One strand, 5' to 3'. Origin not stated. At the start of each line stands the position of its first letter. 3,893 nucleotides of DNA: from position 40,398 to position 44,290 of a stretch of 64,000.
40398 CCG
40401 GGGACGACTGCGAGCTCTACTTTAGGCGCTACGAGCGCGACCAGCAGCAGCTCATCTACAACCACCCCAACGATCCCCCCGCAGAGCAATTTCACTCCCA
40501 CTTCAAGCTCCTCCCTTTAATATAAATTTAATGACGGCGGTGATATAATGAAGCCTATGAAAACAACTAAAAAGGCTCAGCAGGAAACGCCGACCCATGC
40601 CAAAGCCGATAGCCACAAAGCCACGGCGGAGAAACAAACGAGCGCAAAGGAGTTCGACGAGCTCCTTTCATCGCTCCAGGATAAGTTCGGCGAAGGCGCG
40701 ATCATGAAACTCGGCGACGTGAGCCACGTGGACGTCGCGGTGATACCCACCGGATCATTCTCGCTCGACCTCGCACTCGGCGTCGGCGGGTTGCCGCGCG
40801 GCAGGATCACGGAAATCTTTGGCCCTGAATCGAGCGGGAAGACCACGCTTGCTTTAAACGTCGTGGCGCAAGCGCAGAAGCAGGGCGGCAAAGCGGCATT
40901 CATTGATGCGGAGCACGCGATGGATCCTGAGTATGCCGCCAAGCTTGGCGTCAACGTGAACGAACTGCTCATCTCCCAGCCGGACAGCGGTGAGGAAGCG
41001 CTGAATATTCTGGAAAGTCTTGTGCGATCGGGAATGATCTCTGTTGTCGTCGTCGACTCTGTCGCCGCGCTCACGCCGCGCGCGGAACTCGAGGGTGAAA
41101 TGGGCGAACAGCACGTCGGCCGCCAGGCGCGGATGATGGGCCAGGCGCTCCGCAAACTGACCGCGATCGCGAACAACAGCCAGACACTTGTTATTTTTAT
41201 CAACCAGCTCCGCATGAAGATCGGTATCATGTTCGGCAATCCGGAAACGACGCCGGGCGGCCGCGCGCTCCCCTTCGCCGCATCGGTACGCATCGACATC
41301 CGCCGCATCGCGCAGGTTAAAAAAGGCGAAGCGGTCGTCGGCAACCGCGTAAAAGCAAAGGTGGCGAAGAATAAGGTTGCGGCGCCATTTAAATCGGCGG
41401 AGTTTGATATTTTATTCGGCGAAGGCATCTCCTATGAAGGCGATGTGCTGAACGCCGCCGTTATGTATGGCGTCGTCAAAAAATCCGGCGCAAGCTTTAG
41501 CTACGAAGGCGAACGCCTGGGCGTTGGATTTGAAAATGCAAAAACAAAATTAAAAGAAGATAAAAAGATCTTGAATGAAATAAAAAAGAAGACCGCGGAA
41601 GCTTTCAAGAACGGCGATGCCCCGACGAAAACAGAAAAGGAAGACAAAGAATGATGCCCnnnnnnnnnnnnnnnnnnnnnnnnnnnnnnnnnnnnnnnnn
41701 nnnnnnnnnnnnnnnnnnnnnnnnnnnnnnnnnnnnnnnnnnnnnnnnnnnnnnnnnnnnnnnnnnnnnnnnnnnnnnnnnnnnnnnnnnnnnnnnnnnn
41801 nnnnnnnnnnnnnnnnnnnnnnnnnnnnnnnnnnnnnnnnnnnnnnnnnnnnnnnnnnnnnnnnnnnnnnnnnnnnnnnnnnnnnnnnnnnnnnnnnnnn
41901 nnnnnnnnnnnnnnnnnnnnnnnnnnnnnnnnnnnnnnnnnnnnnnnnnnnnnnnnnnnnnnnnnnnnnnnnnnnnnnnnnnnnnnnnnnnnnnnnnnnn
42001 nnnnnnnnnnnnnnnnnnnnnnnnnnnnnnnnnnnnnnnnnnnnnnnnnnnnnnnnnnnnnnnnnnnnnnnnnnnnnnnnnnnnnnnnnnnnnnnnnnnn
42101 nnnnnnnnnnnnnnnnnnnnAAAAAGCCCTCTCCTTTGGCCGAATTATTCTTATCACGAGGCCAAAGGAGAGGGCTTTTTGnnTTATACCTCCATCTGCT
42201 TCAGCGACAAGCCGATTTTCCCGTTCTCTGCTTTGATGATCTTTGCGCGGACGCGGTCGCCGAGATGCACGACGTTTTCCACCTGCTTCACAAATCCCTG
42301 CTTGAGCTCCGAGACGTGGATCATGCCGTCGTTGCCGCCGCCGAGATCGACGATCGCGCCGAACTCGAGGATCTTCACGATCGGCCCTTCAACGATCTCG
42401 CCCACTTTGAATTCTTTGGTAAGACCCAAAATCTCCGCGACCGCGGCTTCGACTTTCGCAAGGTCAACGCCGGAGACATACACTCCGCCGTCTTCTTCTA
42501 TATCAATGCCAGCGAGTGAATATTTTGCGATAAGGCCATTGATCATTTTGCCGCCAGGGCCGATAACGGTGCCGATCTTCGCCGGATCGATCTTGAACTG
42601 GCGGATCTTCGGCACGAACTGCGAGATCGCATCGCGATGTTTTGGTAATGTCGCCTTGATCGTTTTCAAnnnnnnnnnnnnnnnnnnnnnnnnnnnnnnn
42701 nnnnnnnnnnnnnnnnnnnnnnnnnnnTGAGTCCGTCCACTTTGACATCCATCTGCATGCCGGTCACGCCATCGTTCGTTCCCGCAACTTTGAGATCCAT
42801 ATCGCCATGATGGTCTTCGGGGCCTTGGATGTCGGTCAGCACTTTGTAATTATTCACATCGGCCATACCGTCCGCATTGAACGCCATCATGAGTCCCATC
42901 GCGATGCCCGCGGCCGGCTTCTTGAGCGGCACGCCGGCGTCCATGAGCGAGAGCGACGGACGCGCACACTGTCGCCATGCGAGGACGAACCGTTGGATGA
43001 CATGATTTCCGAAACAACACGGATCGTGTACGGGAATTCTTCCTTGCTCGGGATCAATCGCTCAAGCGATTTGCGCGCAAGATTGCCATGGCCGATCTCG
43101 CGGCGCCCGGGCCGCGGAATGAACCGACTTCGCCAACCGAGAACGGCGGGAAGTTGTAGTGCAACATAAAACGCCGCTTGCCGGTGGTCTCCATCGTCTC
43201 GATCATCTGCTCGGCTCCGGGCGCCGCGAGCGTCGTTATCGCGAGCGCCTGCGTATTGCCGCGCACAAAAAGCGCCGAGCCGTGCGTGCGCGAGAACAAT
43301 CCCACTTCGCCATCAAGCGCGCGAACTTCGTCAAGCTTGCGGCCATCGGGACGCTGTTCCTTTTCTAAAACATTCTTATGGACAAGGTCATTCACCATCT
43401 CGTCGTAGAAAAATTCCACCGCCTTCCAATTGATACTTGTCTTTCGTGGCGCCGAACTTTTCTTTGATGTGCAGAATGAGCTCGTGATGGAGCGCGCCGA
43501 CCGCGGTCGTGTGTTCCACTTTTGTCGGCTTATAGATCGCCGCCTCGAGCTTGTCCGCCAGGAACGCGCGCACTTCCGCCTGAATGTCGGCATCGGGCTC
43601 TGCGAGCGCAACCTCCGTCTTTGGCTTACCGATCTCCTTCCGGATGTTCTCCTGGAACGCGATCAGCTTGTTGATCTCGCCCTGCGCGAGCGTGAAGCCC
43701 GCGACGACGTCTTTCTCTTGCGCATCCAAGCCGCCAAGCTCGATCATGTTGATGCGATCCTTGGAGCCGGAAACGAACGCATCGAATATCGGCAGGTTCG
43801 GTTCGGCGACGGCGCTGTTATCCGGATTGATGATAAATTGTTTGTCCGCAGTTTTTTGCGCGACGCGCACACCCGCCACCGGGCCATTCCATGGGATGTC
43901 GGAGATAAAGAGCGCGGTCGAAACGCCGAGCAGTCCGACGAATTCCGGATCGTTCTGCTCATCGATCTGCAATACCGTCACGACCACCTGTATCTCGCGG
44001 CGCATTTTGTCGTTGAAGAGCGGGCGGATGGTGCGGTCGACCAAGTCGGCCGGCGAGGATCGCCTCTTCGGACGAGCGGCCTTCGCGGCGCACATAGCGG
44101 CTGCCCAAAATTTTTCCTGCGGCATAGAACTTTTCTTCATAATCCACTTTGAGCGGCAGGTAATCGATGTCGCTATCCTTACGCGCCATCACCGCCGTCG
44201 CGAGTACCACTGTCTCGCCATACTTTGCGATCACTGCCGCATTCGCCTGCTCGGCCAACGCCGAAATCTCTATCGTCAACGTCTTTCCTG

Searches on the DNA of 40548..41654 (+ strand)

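Call 47: search_rna_families(sources=[L017, L056, L053, L081], threshold=evalue, max_evalue=0.1)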
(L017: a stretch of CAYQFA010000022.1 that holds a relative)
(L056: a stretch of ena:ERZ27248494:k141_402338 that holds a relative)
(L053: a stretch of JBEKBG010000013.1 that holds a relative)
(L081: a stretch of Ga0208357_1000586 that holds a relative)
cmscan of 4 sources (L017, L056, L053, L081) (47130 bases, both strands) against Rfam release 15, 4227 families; matches with E-value up to 0.1: 11.
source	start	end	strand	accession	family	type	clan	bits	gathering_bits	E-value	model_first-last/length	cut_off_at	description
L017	4110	4181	-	RF00005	tRNA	Gene; tRNA;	CL00001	68.6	29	5.6e-13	1-71/71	no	tRNA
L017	3227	3298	-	RF00005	tRNA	Gene; tRNA;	CL00001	68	29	8.4e-13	1-71/71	no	tRNA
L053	235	306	+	RF00005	tRNA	Gene; tRNA;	CL00001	65.7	29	3.5e-12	1-71/71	no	tRNA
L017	286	356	-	RF00005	tRNA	Gene; tRNA;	CL00001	63.2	29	1.7e-11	1-71/71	no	tRNA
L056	20488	20568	-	RF00005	tRNA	Gene; tRNA;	CL00001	56.5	29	1.2e-09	1-71/71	no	tRNA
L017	4275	4345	+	RF00005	tRNA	Gene; tRNA;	CL00001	56.2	29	1.5e-09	1-71/71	no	tRNA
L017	4380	4451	-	RF00005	tRNA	Gene; tRNA;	CL00001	54.2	29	5.1e-09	1-71/71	no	tRNA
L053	6048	6122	+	RF00005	tRNA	Gene; tRNA;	CL00001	51.7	29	2.5e-08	1-71/71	no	tRNA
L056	3215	3294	-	RF03461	MIR842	Gene; miRNA;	-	36.1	85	0.0015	1-127/127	no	MIR842 microRNA precursor family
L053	296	387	+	RF00950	mir-927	Gene; miRNA;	-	33.9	60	0.021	1-86/86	no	mir-927 microRNA precursor family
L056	3210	3303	-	RF00760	mir-342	Gene; miRNA;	-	30.8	60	0.0071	1-99/99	no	mir-342 microRNA precursor family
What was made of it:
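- On Any Rfam 15 family: The same holds for four related loci (call 47).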

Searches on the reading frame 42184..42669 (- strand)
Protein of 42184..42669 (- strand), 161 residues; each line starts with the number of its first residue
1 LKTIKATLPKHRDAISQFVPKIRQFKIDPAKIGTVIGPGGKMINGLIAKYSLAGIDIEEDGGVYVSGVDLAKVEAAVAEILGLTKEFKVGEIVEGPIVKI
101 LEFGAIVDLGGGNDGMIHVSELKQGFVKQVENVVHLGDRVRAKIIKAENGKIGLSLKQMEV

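Call 65: search_protein_families(library=pfam, proteins=[window:42184-42669:-], max_evalue=0.001)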
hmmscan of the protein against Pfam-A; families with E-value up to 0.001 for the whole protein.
window:42184-42669:- (161 aa): 2 families
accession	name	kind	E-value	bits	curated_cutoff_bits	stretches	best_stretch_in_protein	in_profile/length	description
PF00575.29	S1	-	1.8e-14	54.3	22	1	86-155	1-70/74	S1 RNA binding domain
PF00013.35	KH_1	-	2e-08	34.3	21.5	1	24-81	3-65/66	KH domain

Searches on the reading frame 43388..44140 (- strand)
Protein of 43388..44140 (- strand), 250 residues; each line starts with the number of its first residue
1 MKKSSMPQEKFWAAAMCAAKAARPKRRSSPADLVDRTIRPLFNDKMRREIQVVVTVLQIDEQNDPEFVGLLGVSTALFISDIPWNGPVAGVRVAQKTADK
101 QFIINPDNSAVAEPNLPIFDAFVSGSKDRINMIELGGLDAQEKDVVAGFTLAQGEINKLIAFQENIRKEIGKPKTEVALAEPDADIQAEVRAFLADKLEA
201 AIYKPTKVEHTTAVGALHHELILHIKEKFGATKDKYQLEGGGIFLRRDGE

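Call 70: search_protein_families(library=pfam, proteins=[window:43388-44140:-], max_evalue=0.001)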
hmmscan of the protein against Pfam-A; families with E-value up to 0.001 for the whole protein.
window:43388-44140:- (250 aa): 1 family
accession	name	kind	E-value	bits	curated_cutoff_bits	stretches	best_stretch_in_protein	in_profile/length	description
PF01138.27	RNase_PH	-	1.2e-05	26.2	25.5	1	21-83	67-130/130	3' exoribonuclease family, domain 1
